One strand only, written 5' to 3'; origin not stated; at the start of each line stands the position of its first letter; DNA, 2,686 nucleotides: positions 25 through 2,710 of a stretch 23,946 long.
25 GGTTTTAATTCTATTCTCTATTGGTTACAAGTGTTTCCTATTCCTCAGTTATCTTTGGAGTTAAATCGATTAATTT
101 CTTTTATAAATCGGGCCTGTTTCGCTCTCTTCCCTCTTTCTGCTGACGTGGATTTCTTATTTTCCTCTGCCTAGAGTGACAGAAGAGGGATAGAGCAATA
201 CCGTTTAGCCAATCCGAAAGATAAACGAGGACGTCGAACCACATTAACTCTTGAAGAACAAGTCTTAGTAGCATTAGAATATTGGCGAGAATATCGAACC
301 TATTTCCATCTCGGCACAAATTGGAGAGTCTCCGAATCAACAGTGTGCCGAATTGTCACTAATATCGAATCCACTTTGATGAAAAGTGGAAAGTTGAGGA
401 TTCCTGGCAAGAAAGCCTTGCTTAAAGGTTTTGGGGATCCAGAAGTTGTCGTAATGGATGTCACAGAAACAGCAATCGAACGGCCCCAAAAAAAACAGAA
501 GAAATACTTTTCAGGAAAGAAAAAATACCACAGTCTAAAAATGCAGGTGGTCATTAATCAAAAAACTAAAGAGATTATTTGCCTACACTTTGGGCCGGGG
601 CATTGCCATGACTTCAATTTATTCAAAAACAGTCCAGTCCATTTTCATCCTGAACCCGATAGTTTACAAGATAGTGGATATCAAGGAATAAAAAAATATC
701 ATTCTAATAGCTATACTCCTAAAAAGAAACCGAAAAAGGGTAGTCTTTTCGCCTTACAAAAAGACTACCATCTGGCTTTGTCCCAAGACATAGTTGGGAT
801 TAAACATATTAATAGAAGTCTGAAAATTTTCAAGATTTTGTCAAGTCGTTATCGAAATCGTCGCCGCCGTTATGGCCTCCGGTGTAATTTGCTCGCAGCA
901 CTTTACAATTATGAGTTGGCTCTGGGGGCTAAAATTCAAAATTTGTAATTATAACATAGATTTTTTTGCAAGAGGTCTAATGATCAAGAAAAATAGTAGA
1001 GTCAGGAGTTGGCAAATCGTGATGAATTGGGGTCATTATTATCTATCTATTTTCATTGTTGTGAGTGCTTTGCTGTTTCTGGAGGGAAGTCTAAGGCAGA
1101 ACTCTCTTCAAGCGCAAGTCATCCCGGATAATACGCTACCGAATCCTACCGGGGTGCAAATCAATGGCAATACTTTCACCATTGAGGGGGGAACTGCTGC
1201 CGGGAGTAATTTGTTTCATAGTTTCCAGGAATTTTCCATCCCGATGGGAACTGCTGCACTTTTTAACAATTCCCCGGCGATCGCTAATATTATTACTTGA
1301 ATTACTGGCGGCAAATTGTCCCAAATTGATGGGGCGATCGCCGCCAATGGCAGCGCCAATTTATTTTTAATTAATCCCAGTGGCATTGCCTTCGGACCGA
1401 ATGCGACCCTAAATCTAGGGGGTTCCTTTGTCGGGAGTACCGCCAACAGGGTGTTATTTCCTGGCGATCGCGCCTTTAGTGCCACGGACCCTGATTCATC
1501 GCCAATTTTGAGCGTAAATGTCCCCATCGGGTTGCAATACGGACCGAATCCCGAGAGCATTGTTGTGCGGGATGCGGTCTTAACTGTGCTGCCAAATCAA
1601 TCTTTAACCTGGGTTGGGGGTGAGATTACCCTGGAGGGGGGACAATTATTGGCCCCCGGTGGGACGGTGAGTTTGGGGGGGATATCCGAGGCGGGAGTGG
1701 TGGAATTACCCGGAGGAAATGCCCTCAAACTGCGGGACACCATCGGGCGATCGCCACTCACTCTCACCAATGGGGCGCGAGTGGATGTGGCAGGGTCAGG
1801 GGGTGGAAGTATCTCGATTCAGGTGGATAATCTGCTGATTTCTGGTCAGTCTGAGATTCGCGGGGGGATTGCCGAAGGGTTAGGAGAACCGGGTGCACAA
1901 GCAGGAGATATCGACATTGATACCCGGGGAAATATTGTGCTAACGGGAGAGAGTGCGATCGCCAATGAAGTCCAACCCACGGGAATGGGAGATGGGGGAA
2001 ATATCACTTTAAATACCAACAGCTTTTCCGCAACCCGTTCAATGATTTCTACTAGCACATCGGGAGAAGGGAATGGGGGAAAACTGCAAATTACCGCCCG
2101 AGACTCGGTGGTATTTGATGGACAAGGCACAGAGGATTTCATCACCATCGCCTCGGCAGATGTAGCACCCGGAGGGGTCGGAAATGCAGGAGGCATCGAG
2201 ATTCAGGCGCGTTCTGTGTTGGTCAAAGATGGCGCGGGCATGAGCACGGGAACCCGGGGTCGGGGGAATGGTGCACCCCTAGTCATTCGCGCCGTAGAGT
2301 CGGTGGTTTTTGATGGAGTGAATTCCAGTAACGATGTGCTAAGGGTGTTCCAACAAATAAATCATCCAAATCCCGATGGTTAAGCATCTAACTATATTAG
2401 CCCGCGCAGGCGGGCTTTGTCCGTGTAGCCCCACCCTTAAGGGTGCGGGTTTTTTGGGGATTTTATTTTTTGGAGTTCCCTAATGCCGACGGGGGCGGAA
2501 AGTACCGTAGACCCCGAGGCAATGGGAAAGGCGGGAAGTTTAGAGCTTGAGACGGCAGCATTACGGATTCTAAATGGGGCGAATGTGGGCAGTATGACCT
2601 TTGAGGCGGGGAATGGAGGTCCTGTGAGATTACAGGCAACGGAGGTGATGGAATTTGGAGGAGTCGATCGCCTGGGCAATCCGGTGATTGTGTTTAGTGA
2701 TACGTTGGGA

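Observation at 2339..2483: MITE-like element with terminal inverted repeats splits the TpsA-like gene, and the insertion is a multiple of 3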

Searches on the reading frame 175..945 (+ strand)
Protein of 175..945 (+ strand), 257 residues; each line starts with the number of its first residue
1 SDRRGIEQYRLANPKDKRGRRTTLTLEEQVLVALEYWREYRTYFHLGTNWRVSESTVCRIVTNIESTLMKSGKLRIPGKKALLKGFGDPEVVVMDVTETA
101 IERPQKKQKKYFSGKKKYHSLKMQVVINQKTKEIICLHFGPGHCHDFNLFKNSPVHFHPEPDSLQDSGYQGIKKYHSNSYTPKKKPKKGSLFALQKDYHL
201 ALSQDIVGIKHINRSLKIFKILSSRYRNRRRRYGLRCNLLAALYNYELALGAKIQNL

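Call 35: search_dna_similar(query=window:175-945:+, collection=plasmids, mode=protein, max_rows=25)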
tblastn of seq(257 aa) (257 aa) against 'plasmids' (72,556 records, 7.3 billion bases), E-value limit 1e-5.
Records with a match: 176; places in all: 239; records where one place covers at least 80% of the query: 21.
Best place of each record, by identity: 60-80% 2; <60% 174.
By first word of the organism name: Acinetobacter 97; Nostoc 17; Deinococcus 12; Moraxella 5; Gloeothece 4; Spiroplasma 4; Leptolyngbya 4; Geminocystis 3; Pseudanabaena 3; Candidatus 3; and 19 more.
By predicted mobility (MOB-suite, as given by PLSDB): mobilizable 81; non-mobilizable 70; conjugative 25.
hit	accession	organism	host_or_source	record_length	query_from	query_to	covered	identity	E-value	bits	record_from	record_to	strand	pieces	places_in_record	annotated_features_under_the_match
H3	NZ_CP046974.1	Microcystis aeruginosa FD4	unialgal culture,freshwater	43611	12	221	82%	61.0%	5e-72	246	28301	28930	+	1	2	IS5-like element ISMae4 family transposase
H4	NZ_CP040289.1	Nostoc sp. C057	Phaeoceros,pure culture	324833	15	221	81%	55.1%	8e-62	216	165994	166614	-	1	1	IS5 family transposase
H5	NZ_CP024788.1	Nostoc flagelliforme CCNUN1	cell culture,desert soil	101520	12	221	82%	53.8%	6e-57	202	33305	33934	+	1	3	IS5 family transposase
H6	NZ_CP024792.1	Nostoc flagelliforme CCNUN1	cell culture,desert soil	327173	12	221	82%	53.8%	8e-57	202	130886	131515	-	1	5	IS5 family transposase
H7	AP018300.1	Fischerella sp. NIES-4106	-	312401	15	221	81%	54.6%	1e-62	219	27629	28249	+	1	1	transposase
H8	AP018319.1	Nostoc sp. HK-01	-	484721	12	221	82%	51.9%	2e-51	186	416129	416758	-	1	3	hypothetical protein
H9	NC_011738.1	Gloeothece citriformis PCC 7424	-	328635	15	221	81%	51.7%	4e-51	186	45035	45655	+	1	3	IS5-like element ISCysp19 family transposase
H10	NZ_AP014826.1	Geminocystis sp. NIES-3709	-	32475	17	221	80%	52.2%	2e-48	177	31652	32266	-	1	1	IS5 family transposase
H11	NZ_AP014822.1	Geminocystis sp. NIES-3709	-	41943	17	221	80%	52.2%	2e-48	177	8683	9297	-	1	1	IS5 family transposase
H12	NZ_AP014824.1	Geminocystis sp. NIES-3709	-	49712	17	221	80%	52.2%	2e-48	177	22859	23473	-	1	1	IS5 family transposase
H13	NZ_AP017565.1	Pseudanabaena sp. ABRG5-3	-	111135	12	221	82%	50.5%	1e-57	204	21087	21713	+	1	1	IS5 family transposase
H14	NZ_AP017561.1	Pseudanabaena sp. ABRG5-3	-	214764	12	221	82%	50.5%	1e-57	204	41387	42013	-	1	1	IS5 family transposase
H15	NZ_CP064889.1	Tolypothrix sp. PCC 7601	Fresh water sample,Fresh water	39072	24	221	77%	53.5%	3e-49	180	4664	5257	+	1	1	IS5-like element IS702 family transposase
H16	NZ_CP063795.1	Tolypothrix sp. PCC 7712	Soil sample,soil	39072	24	221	77%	53.5%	3e-49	180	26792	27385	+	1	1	IS5-like element IS702 family transposase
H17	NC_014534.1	Gloeothece verrucosa PCC 7822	fresh water in rice field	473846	15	221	81%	50.7%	2e-48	178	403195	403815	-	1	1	none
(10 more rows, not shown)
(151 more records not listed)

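Call 36: search_protein_families(library=ncbifam, proteins=[window:175-945:+], max_evalue=0.001)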
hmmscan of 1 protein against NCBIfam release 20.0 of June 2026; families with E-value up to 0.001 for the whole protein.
seq(257 aa): 2 families
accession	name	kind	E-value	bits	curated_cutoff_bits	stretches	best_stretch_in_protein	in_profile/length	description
NF033581.1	transpos_IS5_4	equivalog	3.6e-46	157.8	140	1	12-247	24-285/285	IS5 family transposase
NF033579.1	transpos_IS5_2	equivalog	0.00073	19.1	140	1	55-153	85-172/289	IS5 family transposase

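Call 37: get_annotated_region(hit=H3, flank=700)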
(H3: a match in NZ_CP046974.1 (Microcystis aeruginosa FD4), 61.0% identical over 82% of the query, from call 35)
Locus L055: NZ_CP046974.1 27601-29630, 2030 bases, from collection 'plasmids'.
description: Microcystis aeruginosa FD4 plasmid p1FD4, complete sequence
organism: Microcystis aeruginosa FD4 (NCBI taxid 2686288)
taxonomy: Bacteria; Cyanobacteriota; Cyanophyceae; Chroococcales; Microcystaceae; Microcystis; Microcystis aeruginosa; Microcystis aeruginosa FD4
host: -; source: unialgal culture,freshwater; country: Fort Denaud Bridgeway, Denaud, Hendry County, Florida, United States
typing (MOB-suite, as given by PLSDB): non-mobilizable
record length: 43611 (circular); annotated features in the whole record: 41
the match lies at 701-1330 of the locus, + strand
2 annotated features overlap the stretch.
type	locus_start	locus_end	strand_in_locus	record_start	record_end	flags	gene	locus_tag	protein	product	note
CDS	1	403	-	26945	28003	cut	-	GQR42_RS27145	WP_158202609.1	RNA-directed DNA polymerase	-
CDS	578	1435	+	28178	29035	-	-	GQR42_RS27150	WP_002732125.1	IS5-like element ISMae4 family transposase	-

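Call 38: get_annotated_region(hit=H15, flank=700)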
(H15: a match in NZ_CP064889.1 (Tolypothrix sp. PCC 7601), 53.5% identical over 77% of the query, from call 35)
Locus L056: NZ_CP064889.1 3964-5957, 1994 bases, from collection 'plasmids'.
description: Tolypothrix sp. PCC 7601 plasmid unnamed10, complete sequence
organism: Tolypothrix sp. PCC 7601 (NCBI taxid 1188)
taxonomy: Bacteria; Cyanobacteriota; Cyanophyceae; Nostocales; Tolypothrichaceae; Tolypothrix; Tolypothrix sp. PCC 7601
host: -; source: Fresh water sample,Fresh water; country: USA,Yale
typing (MOB-suite, as given by PLSDB): mobilizable; relaxase MOBP
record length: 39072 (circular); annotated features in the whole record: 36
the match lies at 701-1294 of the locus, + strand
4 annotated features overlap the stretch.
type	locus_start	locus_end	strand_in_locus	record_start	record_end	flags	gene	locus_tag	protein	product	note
CDS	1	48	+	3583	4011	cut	mobC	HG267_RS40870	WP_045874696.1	plasmid mobilization relaxosome protein MobC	-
CDS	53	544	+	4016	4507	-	-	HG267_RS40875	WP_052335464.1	relaxase/mobilization nuclease domain-containing protein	-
CDS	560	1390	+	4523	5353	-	-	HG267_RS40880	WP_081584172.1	IS5-like element IS702 family transposase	GO:0006313 - DNA transposition [Evidence IEA]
CDS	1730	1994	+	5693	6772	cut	-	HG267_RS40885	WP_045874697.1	hypothetical protein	-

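Call 39: get_annotated_region(hit=H9, flank=700)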
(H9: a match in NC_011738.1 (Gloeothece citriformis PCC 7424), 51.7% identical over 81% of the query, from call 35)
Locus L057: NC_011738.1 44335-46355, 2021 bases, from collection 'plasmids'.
description: Gloeothece citriformis PCC 7424 plasmid pP742401, complete sequence
organism: Gloeothece citriformis PCC 7424 (NCBI taxid 65393)
taxonomy: Bacteria; Cyanobacteriota; Cyanophyceae; Chroococcales; Aphanothecaceae; Gloeothece; Gloeothece citriformis; Gloeothece citriformis PCC 7424
host: -; source: -; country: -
typing (MOB-suite, as given by PLSDB): non-mobilizable; replicon rep_cluster_1573; mating-pair formation MPF_T
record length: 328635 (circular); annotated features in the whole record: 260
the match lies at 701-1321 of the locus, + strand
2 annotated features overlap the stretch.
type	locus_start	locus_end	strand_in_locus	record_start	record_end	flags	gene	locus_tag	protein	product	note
CDS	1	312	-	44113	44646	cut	-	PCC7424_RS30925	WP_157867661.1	hypothetical protein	-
CDS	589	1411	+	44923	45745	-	-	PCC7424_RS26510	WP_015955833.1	IS5-like element ISCysp19 family transposase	GO:0006313 - DNA transposition [Evidence IEA]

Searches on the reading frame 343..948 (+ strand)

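Call 8: search_protein_families(library=pfam, proteins=[window:343-948:+], max_evalue=0.01)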
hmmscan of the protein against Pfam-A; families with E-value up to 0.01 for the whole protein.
window:343-948:+ (201 aa): 2 families
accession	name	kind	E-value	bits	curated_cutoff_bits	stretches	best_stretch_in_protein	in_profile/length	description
PF13359.12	DDE_Tnp_4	-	1e-19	71.2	24.8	1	38-189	1-158/158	DDE superfamily endonuclease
PF01609.27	DDE_Tnp_1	-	5.5e-12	46.3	23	1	32-187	3-198/200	Transposase DDE domain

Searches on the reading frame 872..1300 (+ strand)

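Call 8: search_protein_families(library=pfam, proteins=[window:872-1300:+], max_evalue=0.01)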
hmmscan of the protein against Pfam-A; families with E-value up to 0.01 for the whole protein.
window:872-1300:+ (142 aa): 1 family
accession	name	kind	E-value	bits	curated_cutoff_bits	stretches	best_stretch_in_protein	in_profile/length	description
PF05860.19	TPS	-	7.3e-15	56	33.5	1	81-142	1-65/252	TPS secretion domain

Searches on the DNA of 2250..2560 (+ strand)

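Call 7: search_rna_families(source=window, start=2250, end=2560, threshold=evalue, max_evalue=10)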
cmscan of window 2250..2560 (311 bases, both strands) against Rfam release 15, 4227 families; matches with E-value up to 10: 3.
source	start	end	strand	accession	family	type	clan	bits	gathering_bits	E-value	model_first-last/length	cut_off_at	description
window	2398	2421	-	RF01356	CRISPR-DR28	Gene; CRISPR;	-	37.3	35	1.9e-05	1-24/24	no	CRISPR RNA direct repeat element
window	2378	2430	+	RF03026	RT-5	Gene; sRNA;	-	12.9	45.7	7.8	15-67/104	no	RT-5 RNA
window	2361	2420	+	RF01394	isrK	Gene; sRNA;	-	11.4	50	4.5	1-77/77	no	isrK Hfq binding RNA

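Call 11: search_dna_similar(query=window:2335-2490:+, collection=plasmids, mode=distant, max_evalue=0.01, max_rows=40)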
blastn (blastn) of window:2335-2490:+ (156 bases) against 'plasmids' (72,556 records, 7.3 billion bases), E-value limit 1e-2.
Records with a match: 2; places in all: 2; records where one place covers at least 80% of the query: 0.
Best place of each record, by identity: 90-95% 1; 80-90% 1.
By first word of the organism name: Gloeothece 2.
By predicted mobility (MOB-suite, as given by PLSDB): non-mobilizable 2.
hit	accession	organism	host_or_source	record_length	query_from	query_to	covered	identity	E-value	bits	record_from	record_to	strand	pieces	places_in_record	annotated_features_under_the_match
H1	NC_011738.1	Gloeothece citriformis PCC 7424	-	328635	62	116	35%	85.5%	4e-8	64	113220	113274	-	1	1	none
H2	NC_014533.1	Gloeothece verrucosa PCC 7822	fresh water in rice field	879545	64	110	30%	91.5%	3e-9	68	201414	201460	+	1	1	none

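Call 13: get_annotated_region(hit=H1, flank=1500)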
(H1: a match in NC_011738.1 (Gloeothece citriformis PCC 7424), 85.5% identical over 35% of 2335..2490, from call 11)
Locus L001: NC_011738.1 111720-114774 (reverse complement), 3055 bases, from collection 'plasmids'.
description: Gloeothece citriformis PCC 7424 plasmid pP742401, complete sequence
organism: Gloeothece citriformis PCC 7424 (NCBI taxid 65393)
taxonomy: Bacteria; Cyanobacteriota; Cyanophyceae; Chroococcales; Aphanothecaceae; Gloeothece; Gloeothece citriformis; Gloeothece citriformis PCC 7424
host: -; source: -; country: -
typing (MOB-suite, as given by PLSDB): non-mobilizable; replicon rep_cluster_1573; mating-pair formation MPF_T
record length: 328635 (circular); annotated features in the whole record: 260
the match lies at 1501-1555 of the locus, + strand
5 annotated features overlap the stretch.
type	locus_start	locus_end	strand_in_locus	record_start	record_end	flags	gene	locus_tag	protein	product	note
CDS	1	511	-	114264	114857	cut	-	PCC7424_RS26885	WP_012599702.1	phycobiliprotein lyase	-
CDS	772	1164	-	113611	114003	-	-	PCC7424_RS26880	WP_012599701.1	type II toxin-antitoxin system HicB family antitoxin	-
CDS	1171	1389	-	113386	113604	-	-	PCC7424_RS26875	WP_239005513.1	type II toxin-antitoxin system HicA family toxin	-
CDS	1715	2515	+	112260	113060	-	-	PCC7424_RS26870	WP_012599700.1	pentapeptide repeat-containing protein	-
CDS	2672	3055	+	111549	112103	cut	-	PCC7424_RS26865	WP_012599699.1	bleomycin hydrolase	-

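Call 14: get_annotated_region(hit=H2, flank=1500)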
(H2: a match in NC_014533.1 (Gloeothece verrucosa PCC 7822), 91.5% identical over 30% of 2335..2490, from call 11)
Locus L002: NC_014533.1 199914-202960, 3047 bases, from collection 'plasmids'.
description: Gloeothece verrucosa PCC 7822 plasmid Cy782201, complete sequence
organism: Gloeothece verrucosa PCC 7822 (NCBI taxid 497965)
taxonomy: Bacteria; Cyanobacteriota; Cyanophyceae; Chroococcales; Aphanothecaceae; Gloeothece; Gloeothece verrucosa; Gloeothece verrucosa PCC 7822
host: -; source: fresh water in rice field; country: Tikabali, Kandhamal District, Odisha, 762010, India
typing (MOB-suite, as given by PLSDB): non-mobilizable; mating-pair formation MPF_T
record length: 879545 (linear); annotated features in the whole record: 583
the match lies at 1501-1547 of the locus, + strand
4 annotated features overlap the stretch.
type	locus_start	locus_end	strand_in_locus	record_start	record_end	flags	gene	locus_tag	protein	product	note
CDS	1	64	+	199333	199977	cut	-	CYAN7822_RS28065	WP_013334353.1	N-methyl-D-aspartate receptor NMDAR2C subunit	-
CDS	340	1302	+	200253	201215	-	-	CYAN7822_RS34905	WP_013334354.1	RICIN domain-containing protein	-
CDS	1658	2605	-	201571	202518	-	-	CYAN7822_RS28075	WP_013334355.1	glycosyltransferase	-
CDS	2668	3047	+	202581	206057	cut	-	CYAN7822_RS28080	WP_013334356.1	trifunctional glycosyltransferase/class I SAM-dependent methyltransferase/polysaccharide deacetylase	-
